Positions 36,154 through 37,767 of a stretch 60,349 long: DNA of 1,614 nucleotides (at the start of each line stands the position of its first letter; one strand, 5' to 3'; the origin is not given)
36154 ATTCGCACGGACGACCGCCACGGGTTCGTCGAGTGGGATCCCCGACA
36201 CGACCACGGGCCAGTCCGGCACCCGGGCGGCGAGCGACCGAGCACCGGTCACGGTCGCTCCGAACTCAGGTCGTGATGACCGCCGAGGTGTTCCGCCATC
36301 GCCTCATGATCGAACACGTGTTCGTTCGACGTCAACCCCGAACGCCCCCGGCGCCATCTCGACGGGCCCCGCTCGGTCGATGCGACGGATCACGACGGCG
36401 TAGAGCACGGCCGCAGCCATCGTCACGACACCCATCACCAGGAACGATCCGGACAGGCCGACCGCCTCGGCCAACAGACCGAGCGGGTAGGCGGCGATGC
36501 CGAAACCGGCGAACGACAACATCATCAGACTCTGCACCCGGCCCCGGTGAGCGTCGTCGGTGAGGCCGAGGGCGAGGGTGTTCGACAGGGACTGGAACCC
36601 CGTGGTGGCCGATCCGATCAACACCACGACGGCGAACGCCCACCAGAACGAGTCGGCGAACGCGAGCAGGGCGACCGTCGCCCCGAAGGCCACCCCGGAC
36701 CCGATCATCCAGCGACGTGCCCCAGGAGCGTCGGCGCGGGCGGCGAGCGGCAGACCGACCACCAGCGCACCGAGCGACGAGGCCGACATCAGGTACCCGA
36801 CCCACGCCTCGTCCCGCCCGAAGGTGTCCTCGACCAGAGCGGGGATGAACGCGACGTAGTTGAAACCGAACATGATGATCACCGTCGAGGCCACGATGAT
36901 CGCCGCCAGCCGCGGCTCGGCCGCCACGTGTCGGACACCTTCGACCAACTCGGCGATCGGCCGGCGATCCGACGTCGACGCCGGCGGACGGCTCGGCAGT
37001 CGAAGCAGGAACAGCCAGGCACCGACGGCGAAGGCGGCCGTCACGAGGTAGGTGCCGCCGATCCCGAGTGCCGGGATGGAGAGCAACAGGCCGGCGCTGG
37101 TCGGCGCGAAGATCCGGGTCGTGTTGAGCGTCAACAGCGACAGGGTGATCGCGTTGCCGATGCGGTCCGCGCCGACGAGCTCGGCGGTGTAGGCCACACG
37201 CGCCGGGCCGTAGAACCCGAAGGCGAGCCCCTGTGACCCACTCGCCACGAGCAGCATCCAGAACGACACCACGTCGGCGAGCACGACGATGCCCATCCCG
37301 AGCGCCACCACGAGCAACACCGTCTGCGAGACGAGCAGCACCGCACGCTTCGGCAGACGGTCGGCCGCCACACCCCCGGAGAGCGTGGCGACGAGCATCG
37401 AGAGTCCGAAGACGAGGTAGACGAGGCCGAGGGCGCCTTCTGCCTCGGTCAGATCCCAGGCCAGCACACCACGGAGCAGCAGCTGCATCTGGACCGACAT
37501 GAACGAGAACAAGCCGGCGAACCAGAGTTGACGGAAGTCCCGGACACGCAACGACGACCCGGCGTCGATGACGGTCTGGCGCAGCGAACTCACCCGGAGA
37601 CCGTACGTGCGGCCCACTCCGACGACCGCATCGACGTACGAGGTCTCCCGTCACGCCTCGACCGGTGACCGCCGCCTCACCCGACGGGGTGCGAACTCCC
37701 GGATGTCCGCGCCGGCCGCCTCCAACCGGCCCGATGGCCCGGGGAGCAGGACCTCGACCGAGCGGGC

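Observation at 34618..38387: Mutasome cassette interrupted by an MFS transporter: imuA' - MFS - imuB, with separate Cheo boxes for imuA' and imuB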

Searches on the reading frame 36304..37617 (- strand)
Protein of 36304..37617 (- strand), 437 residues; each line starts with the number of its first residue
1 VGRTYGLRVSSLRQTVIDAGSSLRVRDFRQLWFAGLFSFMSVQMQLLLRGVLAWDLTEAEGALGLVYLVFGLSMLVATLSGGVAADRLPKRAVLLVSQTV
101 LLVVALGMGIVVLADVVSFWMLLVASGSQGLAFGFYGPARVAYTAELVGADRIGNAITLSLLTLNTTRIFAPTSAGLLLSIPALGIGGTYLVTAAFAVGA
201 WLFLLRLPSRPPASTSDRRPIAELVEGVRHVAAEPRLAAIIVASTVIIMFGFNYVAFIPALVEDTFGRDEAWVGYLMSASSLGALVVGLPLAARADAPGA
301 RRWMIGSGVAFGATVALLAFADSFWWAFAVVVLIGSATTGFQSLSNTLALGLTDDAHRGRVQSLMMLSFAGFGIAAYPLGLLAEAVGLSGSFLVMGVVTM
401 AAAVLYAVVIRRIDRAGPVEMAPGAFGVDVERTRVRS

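Call 5: search_protein_families(library=pfam, proteins=[window:36304-37617:-], max_evalue=0.01)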
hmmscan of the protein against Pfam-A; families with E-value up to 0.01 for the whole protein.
window:36304-37617:- (437 aa): 2 families
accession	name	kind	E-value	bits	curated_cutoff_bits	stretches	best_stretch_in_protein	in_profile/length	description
PF07690.21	MFS_1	-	1.3e-31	110.2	33.4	2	243-412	4-174/347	Major Facilitator Superfamily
PF05977.19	MFS_3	-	4.4e-26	91.9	27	1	22-411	6-396/524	Transmembrane secretion effector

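Call 7: search_protein_families(library=ncbifam, proteins=[window:36304-37617:-], max_evalue=0.01)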
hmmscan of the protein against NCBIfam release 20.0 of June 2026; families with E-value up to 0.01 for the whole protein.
window:36304-37617:- (437 aa): 12 families
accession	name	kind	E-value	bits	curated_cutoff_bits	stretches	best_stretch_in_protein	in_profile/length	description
NF007792.0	PRK10489.1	equivalog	2.2e-37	129.1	324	1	24-415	15-404/419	enterobactin transporter EntS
TIGR00900.1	2A0121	subfamily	3.6e-27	95.7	319.6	1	28-382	1-354/364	H+ Antiporter protein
NF012178.0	tet_MFS_V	exception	2.2e-16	60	640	1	23-412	5-402/409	tetracycline efflux MFS transporter Tet(V)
NF006386.0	PRK08633.1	equivalog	4.6e-07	27.9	1221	1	55-405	41-405/1147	acyl-[ACP]--phospholipid O-acyltransferase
NF000245.1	macrolide_MefA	exception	4.3e-05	22.8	675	1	48-411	28-400/405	macrolide efflux MFS transporter Mef(A)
NF033135.1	cmx_cmrA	equivalog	0.00011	21.4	400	1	273-414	40-182/374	Cmx/CmrA family chloramphenicol efflux MFS transporter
NF005291.0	PRK06814.1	equivalog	0.00022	19.2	1349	1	68-293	59-282/1140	acyl-[ACP]--phospholipid O-acyltransferase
TIGR00895.1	2A0115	subfamily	0.00042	19.4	418.55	1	237-407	16-189/398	aromatic acid/H+ symport family MFS transporter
NF003024.0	PRK03893.1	subfamily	0.0011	17.8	604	1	245-404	28-189/497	sialate:H+ symport family MFS transporter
TIGR00893.1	2A0114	subfamily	0.0014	17.7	395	1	262-411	20-170/399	D-galactonate transporter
TIGR00880.1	2_A_01_02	superfamily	0.002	18.2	131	0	65-207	2-137/141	multidrug resistance protein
NF008650.1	PRK11646.1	equivalog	0.008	15.2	469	0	292-374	67-150/400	multidrug efflux MFS transporter MdtH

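Call 11: find_encoding_contigs(protein=window:36304-37617:-, flank=10000, max_places=6)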
Protein window:36304-37617:- (437 aa): 9 contigs read that carry it; 5 places shown.
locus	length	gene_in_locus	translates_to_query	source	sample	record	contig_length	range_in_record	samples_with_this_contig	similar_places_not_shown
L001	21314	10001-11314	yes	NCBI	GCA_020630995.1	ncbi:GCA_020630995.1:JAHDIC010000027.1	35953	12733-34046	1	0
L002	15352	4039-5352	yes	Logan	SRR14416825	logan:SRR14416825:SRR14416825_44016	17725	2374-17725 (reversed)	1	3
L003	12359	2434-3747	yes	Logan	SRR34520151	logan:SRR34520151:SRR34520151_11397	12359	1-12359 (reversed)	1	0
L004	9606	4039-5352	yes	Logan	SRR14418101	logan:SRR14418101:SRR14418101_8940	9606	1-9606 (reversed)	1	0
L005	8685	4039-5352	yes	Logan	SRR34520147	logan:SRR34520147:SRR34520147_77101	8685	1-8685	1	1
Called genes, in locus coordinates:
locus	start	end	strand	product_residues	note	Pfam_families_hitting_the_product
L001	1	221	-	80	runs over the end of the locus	-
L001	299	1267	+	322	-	PF04055:Radical_SAM, PF06968:BATS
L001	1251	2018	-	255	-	PF02585:PIG-L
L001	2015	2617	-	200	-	PF01983:CofC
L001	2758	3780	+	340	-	PF01210:NAD_Gly3P_dh_N, PF07479:NAD_Gly3P_dh_C, PF20618:GPD_NAD_C_bact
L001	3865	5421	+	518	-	-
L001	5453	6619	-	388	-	-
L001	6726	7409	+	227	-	PF01351:RNase_HII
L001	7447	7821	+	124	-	-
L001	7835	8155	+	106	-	-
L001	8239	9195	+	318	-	PF00288:GHMP_kinases_N (weak)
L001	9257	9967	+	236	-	PF27531:MT3502_N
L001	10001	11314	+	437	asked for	PF05977:MFS_3, PF07690:MFS_1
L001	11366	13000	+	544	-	PF00817:IMS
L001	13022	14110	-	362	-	PF08240:ADH_N, PF16912:Glu_dehyd_C, PF00107:ADH_zinc_N, PF13602:ADH_zinc_N_2 (weak)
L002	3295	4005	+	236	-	PF27531:MT3502_N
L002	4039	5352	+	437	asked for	PF05977:MFS_3, PF07690:MFS_1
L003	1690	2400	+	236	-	PF27531:MT3502_N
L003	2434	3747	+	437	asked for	PF05977:MFS_3, PF07690:MFS_1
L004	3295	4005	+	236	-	PF27531:MT3502_N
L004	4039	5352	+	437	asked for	PF05977:MFS_3, PF07690:MFS_1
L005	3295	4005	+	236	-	PF27531:MT3502_N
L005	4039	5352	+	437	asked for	PF05977:MFS_3, PF07690:MFS_1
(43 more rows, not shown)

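Call 13: find_homologous_proteins(query=window:36304-37617:-, max_evalue=1e-10)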
Query window:36304-37617:- (437 aa): 611 proteins with E <= 1e-10 among 8000 candidates; the best 120 are listed.
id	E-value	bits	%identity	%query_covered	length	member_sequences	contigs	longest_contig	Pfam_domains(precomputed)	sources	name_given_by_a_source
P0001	2.1e-266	901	100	100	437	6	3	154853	PF05977.20,PF07690.22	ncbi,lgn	-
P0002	1.9e-225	767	86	98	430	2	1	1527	PF05977.20,PF07690.22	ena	-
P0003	4.3e-144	499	59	93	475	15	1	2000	PF05977.20,PF07690.22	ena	-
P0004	1.9e-143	496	59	97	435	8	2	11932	PF05977.20,PF07690.22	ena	-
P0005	3.8e-143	496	59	97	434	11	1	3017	PF05977.20,PF07690.22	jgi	jgi:MFS family permease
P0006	8.1e-143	494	60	93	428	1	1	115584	PF05977.20,PF07690.22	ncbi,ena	-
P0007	5.4e-142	492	58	97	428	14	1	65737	PF05977.20,PF07690.22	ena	-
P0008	6.6e-142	491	58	97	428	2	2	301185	PF05977.20,PF07690.22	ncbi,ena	-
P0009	8.0e-142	491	61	90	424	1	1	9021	PF05977.20,PF07690.22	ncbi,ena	-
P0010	4.2e-141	489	58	95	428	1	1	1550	PF05977.20,PF07690.22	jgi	jgi:MFS family permease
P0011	4.3e-141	489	58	97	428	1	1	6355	PF05977.20,PF07690.22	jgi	jgi:MFS family permease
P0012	4.3e-141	489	58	97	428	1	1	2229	PF05977.20,PF07690.22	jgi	jgi:MFS family permease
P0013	4.7e-141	489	58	97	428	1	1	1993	PF05977.20,PF07690.22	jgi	jgi:MFS family permease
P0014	6.2e-141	488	63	89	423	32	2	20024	PF05977.20,PF07690.22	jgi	-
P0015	6.8e-141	488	58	97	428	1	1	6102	PF05977.20,PF07690.22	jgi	jgi:MFS family permease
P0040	3.0e-138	479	62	90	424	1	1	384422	PF05977.20,PF07690.22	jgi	jgi:MFS family permease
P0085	5.3e-136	472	59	93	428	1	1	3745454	PF05977.20,PF07690.22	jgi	jgi:MFS family permease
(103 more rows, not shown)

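Call 14: find_encoding_contigs(protein=P0085, flank=8000, max_places=2)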
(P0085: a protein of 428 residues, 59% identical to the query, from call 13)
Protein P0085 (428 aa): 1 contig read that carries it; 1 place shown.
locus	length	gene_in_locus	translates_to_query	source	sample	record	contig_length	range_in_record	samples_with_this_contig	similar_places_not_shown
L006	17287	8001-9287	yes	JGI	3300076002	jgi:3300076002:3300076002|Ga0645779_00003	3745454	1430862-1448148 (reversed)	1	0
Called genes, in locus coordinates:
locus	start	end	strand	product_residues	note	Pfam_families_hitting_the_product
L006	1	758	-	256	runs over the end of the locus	PF00072:Response_reg, PF00486:Trans_reg_C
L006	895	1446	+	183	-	PF00293:NUDIX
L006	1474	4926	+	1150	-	PF02811:PHP, PF07733:DNA_pol3_alpha, PF17657:DNA_pol3_finger, PF14579:HHH_6, PF01336:tRNA_anti-codon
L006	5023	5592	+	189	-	PF13489:Methyltransf_23, PF01209:Ubie_methyltran, PF08241:Methyltransf_11, PF08242:Methyltransf_12, PF13649:Methyltransf_25, PF13847:Methyltransf_31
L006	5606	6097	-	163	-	PF00293:NUDIX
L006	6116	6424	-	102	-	PF11238:DUF3039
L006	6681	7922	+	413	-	PF00390:malic, PF03949:Malic_M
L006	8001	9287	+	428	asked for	PF05977:MFS_3, PF07690:MFS_1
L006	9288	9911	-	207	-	-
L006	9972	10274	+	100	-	PF13223:DUF4031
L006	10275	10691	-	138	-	-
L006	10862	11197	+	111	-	PF03960:ArsC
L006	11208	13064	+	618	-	PF00664:ABC_membrane, PF00005:ABC_tran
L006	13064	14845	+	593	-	PF00664:ABC_membrane, PF00005:ABC_tran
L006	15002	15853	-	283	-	PF04264:YceI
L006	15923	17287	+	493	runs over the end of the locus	PF02789:Peptidase_M17_N, PF00883:Peptidase_M17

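Call 15: find_encoding_contigs(protein=P0008, flank=8000, max_places=2)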
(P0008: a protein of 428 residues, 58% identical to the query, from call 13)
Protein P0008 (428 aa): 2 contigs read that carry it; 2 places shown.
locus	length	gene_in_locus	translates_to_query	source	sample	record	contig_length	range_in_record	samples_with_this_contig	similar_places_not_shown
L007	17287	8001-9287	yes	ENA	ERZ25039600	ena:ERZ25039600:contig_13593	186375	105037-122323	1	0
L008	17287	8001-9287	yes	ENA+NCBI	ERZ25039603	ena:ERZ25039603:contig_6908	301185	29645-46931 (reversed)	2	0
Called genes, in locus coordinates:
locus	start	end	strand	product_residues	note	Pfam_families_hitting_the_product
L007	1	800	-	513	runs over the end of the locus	PF00501:AMP-binding, PF13193:AMP-binding_C (weak)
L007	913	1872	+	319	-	PF05721:PhyH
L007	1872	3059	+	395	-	PF02771:Acyl-CoA_dh_N, PF02770:Acyl-CoA_dh_M, PF00441:Acyl-CoA_dh_1, PF08028:Acyl-CoA_dh_2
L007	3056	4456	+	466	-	PF13795:HupE_UreJ_2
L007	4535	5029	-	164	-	-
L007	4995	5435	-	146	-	PF13473:Cupredoxin_1, PF06525:SoxE (weak)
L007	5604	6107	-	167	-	PF00293:NUDIX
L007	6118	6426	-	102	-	PF11238:DUF3039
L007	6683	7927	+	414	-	PF00390:malic, PF03949:Malic_M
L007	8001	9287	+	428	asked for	PF05977:MFS_3, PF07690:MFS_1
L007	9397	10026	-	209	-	-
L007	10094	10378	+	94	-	PF13223:DUF4031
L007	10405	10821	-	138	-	-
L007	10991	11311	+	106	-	PF03960:ArsC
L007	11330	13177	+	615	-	PF00664:ABC_membrane, PF00005:ABC_tran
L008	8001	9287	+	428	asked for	PF05977:MFS_3, PF07690:MFS_1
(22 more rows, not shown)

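Call 16: find_encoding_contigs(protein=P0040, flank=8000, max_places=2)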
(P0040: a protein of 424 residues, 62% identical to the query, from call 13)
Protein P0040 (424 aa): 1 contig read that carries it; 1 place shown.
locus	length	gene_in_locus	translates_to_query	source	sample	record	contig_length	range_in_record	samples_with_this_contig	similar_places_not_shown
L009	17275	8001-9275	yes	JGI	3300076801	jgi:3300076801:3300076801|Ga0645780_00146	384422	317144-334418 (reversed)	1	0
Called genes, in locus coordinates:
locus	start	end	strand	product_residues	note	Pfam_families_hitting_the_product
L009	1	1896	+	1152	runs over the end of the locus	PF02811:PHP, PF07733:DNA_pol3_alpha, PF17657:DNA_pol3_finger, PF14579:HHH_6, PF01336:tRNA_anti-codon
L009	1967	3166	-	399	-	PF02746:MR_MLE_N, PF13378:MR_MLE_C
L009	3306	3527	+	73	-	-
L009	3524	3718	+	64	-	-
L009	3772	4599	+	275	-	PF20789:4HBT_3C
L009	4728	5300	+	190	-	PF11716:MDMPI_N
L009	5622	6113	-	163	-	PF00293:NUDIX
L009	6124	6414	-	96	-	PF11238:DUF3039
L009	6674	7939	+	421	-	PF00390:malic, PF03949:Malic_M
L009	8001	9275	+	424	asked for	PF05977:MFS_3, PF07690:MFS_1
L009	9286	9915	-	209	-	-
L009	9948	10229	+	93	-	PF13223:DUF4031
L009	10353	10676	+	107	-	PF03960:ArsC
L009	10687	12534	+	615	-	PF00664:ABC_membrane, PF00005:ABC_tran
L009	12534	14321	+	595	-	PF00664:ABC_membrane, PF00005:ABC_tran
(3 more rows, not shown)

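Call 22: find_encoding_contigs(protein=P0002, flank=3000, max_places=3)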
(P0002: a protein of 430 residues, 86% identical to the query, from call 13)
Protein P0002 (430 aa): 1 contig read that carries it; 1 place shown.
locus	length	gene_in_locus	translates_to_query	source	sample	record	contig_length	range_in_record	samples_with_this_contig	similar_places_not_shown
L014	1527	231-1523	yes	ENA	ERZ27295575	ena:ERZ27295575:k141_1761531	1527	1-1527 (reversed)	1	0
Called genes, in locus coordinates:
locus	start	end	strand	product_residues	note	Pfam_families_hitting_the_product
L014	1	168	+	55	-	?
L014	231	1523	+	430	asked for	PF05977:MFS_3, PF07690:MFS_1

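Call 49: search_protein_families(library=ncbifam, proteins=[L006:1474-4926:+], max_evalue=1e-50)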
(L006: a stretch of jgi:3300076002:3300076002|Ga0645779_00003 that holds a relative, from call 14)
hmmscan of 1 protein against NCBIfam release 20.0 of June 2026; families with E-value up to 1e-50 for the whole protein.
L006:1474-4926:+ (1150 aa): 10 families
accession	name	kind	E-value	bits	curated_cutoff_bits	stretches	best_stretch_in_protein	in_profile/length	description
NF004225.0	PRK05672.1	subfamily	0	1467.8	939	1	75-1150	4-1047/1047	error-prone DNA polymerase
NF004226.0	PRK05673.1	equivalog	1.7e-209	698.5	1002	1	76-986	5-893/1146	DNA polymerase III subunit alpha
NF005298.0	PRK06826.1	equivalog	2.8e-183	611.5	1260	1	77-985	5-890/1151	DNA polymerase III subunit alpha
TIGR00594.1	polc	superfamily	5.9e-183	610.6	434.35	1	78-987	2-891/1022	DNA polymerase III subunit alpha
NF005617.0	PRK07374.1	equivalog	4.8e-139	465.2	1653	1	77-974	3-891/1170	DNA polymerase III subunit alpha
NF005377.0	PRK06920.1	equivalog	1.5e-136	456.8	1806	1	77-1137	3-1022/1108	DNA polymerase III subunit alpha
NF005582.0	PRK07279.1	equivalog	9.6e-109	364.9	1279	1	424-973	262-801/1033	DNA polymerase III subunit alpha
NF005516.0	PRK07135.1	equivalog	4.2e-106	356.2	1084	1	412-973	243-809/974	DNA polymerase III DnaE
NF007079.0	PRK09532.1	equivalog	1.7e-105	354.1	1525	1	77-838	3-777/876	DNA polymerase III subunit alpha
NF004550.0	PRK05898.1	equivalog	6.8e-97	325.8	1182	1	290-981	135-813/971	DNA polymerase III subunit alpha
